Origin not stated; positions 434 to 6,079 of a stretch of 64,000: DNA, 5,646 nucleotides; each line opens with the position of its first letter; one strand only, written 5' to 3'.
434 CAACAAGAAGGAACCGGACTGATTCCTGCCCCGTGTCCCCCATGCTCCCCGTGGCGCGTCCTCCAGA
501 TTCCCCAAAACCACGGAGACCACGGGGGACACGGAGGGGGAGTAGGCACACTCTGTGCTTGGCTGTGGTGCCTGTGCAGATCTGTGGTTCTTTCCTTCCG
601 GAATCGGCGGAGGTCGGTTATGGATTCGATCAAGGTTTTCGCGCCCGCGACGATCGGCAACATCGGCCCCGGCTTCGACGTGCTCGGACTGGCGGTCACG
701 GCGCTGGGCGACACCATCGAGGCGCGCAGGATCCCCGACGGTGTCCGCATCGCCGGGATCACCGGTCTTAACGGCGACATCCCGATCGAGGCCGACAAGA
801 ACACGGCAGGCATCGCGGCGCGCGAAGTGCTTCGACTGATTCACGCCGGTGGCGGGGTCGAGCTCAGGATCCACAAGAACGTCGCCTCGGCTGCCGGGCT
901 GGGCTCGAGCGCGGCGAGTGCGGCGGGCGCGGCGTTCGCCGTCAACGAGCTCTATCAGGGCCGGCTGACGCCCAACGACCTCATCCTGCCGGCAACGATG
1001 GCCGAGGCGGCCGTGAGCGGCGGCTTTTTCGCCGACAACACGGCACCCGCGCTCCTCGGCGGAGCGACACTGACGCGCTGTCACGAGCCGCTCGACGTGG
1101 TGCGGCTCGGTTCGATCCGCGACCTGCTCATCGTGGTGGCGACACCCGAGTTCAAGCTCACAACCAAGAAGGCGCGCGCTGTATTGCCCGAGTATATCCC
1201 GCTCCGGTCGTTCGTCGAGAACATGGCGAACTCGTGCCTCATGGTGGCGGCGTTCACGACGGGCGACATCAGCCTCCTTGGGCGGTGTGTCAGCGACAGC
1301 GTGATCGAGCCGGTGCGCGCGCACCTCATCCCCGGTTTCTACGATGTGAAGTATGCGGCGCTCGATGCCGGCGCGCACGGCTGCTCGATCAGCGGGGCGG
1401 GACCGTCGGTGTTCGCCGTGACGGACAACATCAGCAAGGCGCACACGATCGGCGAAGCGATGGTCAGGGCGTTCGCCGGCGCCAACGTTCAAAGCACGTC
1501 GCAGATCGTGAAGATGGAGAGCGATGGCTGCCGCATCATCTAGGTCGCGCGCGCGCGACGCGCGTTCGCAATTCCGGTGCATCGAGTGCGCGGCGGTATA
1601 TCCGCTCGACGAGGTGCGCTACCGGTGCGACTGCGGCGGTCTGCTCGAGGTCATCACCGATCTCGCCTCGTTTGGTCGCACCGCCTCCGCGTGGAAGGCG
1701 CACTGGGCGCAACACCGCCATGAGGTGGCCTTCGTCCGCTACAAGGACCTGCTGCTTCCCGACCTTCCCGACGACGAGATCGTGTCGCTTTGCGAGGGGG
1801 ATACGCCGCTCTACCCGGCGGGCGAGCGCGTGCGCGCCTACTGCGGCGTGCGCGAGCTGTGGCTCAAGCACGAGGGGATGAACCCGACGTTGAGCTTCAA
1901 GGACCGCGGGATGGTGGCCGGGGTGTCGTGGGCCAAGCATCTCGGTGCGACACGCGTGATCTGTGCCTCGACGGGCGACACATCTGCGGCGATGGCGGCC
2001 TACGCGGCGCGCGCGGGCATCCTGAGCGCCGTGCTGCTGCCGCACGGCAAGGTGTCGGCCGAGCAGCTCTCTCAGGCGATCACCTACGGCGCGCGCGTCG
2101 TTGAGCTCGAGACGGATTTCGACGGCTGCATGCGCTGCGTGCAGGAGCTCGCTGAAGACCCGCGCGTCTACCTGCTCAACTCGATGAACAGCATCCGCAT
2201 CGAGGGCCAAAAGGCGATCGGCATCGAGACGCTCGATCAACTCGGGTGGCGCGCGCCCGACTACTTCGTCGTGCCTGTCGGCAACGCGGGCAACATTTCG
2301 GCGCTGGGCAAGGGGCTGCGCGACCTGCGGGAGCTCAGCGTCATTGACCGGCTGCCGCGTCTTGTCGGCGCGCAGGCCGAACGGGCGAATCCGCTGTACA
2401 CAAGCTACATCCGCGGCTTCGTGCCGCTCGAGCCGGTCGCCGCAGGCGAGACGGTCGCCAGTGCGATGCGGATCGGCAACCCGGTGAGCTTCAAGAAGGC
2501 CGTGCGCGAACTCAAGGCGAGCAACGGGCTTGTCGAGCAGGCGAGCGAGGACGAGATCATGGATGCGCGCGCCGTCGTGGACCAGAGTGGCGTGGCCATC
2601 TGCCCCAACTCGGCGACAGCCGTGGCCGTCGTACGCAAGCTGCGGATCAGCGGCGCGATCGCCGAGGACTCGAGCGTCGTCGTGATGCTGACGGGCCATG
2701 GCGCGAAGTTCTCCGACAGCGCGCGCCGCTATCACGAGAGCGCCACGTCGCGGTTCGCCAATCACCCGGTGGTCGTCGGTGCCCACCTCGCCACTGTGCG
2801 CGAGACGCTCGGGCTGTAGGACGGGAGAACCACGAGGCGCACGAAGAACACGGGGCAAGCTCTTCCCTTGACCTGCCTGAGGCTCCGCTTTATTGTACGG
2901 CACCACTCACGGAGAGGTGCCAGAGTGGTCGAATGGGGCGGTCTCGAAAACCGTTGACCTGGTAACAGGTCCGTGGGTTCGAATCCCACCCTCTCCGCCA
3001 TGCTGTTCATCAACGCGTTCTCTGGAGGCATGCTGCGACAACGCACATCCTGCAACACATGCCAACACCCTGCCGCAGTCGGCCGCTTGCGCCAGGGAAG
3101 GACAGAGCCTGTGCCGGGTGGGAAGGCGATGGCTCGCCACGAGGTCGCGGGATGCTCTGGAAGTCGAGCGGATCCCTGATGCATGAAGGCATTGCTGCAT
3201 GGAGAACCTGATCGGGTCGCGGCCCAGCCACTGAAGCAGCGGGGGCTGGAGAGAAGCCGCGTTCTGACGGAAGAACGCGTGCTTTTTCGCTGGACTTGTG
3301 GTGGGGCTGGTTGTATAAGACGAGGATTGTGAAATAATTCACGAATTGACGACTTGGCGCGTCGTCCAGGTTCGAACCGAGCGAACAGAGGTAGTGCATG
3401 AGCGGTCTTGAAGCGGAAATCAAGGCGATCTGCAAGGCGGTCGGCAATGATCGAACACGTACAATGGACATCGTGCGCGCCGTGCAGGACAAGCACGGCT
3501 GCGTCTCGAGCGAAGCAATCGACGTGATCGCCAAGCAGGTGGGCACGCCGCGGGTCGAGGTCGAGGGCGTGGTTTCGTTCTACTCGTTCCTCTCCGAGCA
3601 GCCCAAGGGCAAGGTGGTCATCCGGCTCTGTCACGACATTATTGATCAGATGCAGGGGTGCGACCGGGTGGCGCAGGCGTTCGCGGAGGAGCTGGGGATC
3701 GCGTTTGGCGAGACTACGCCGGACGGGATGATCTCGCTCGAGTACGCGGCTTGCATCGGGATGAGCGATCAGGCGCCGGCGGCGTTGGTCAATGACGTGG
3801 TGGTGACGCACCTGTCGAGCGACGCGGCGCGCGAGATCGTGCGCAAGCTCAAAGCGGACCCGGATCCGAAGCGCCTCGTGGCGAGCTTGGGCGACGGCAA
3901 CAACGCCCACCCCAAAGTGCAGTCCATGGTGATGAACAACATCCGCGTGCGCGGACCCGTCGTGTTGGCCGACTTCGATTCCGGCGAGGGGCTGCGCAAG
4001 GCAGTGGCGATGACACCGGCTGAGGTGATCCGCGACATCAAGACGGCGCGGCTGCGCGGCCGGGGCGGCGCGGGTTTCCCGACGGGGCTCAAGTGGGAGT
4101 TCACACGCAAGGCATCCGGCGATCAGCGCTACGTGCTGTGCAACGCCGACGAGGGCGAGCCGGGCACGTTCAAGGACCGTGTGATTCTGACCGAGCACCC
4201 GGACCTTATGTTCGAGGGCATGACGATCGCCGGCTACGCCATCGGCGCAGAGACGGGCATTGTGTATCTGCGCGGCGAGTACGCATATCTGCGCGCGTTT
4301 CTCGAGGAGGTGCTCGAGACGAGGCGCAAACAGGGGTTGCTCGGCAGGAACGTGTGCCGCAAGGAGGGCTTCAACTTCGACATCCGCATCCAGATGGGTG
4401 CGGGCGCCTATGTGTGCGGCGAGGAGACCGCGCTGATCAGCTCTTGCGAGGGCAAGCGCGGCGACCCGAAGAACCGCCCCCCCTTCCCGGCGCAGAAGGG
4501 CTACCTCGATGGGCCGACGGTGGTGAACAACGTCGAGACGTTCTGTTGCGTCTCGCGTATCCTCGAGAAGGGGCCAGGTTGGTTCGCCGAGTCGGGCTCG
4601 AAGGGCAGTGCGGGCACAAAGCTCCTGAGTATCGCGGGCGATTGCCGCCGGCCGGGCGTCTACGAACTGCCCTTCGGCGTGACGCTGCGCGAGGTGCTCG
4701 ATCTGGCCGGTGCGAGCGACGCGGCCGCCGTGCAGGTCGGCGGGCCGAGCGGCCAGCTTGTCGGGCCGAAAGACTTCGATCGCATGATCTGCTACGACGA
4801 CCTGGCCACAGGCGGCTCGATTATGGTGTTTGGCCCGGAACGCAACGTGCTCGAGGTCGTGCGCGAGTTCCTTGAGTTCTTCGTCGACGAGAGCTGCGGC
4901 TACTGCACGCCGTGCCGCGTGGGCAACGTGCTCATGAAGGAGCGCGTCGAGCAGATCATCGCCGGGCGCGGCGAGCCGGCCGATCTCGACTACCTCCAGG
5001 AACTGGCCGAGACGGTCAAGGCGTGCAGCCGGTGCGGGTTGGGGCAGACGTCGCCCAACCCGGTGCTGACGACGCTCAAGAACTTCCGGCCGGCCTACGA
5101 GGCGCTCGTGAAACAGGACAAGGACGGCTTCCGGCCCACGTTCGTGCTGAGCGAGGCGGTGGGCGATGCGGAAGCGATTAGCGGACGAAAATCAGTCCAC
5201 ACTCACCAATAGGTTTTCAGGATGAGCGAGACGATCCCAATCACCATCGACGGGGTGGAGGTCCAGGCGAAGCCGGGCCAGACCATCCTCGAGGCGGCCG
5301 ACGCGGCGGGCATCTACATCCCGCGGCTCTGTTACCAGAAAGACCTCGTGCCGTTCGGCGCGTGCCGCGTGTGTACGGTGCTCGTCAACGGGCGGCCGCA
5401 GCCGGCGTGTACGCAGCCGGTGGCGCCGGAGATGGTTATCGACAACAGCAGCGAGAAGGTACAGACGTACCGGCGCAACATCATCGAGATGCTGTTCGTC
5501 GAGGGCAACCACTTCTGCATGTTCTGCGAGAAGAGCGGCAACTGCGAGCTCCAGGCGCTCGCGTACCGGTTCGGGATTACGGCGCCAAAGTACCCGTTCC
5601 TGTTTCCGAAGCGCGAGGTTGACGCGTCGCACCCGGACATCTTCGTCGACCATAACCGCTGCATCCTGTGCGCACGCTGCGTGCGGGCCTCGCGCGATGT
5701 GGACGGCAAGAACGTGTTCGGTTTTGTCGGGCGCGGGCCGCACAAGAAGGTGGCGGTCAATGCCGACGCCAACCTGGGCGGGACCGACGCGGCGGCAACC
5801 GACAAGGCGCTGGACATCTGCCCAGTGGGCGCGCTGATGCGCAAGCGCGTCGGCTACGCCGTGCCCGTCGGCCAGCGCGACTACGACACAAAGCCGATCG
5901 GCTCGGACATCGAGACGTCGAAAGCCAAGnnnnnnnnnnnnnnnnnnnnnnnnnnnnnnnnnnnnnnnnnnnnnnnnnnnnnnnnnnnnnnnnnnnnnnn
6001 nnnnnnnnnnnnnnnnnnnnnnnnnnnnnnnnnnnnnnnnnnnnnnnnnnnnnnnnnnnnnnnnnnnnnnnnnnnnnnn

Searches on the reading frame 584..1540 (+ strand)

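Call 64: search_protein_families(library=pfam, proteins=[window:584-1540:+], max_evalue=0.00001)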
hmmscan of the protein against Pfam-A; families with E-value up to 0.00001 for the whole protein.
window:584-1540:+ (319 aa): 2 families
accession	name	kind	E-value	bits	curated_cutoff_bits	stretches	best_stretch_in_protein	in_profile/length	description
PF00288.32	GHMP_kinases_N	-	2.9e-13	50.3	22.3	1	78-160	6-87/87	GHMP kinases N terminal domain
PF08544.19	GHMP_kinases_C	-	7.5e-11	42.7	21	1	220-297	1-83/85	GHMP kinases C terminal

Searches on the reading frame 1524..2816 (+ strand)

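Call 64: search_protein_families(library=pfam, proteins=[window:1524-2816:+], max_evalue=0.00001)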
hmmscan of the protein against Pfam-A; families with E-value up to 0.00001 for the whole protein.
window:1524-2816:+ (431 aa): 1 family
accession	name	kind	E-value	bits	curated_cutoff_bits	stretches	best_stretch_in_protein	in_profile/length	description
PF00291.31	PALP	-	8.2e-65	219.5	35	1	87-391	1-295/295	Pyridoxal-phosphate dependent enzyme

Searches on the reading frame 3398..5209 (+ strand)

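Call 64: search_protein_families(library=pfam, proteins=[window:3398-5209:+], max_evalue=0.00001)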
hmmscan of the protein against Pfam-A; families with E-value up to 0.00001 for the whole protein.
window:3398-5209:+ (604 aa): 3 families
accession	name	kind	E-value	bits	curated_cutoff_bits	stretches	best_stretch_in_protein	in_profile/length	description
PF01512.22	Complex1_51K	-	3.5e-44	150.7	31.2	1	214-386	1-149/150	Nuo51 FMN-binding domain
PF01257.25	2Fe-2S_thioredx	-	7.4e-39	133.3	24.8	1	8-152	1-145/145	Thioredoxin-like [2Fe-2S] ferredoxin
PF10589.14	NADH_4Fe-4S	-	2.1e-28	98.5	23.5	1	486-569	1-84/85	NADH-ubiquinone oxidoreductase-F iron-sulfur binding region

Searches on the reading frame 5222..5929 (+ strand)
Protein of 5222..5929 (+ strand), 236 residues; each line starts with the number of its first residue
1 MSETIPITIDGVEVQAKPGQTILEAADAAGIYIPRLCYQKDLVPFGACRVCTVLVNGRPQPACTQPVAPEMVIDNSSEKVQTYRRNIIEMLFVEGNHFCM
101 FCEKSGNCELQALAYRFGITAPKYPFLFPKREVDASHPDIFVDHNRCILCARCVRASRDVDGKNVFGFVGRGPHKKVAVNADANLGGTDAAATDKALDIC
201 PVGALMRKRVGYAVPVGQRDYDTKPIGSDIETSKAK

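Call 64: search_protein_families(library=pfam, proteins=[window:5222-5929:+], max_evalue=0.00001)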
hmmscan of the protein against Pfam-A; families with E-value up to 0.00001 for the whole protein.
window:5222-5929:+ (236 aa): 5 families
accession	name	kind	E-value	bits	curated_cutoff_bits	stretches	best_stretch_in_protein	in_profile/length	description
PF13510.11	Fer2_4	-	7.4e-20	71.2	22.8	1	3-76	2-80/82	2Fe-2S iron-sulfur cluster binding domain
PF10588.14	NADH-G_4Fe-4S_3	-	8.9e-16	57.6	27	1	84-121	1-38/40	NADH-ubiquinone oxidoreductase-G iron-sulfur binding region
PF22117.2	Fer4_Nqo3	-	1e-13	51.6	27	1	139-205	3-66/67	NADH-quinone oxidoreductase subunit 3, ferredoxin-like domain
PF00111.32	Fer2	-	1.8e-09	37.8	21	1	8-61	2-54/77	2Fe-2S iron-sulfur cluster binding domain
PF13459.11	Fer4_15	-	9.4e-09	36.3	22.4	1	140-205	1-64/66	4Fe-4S single cluster domain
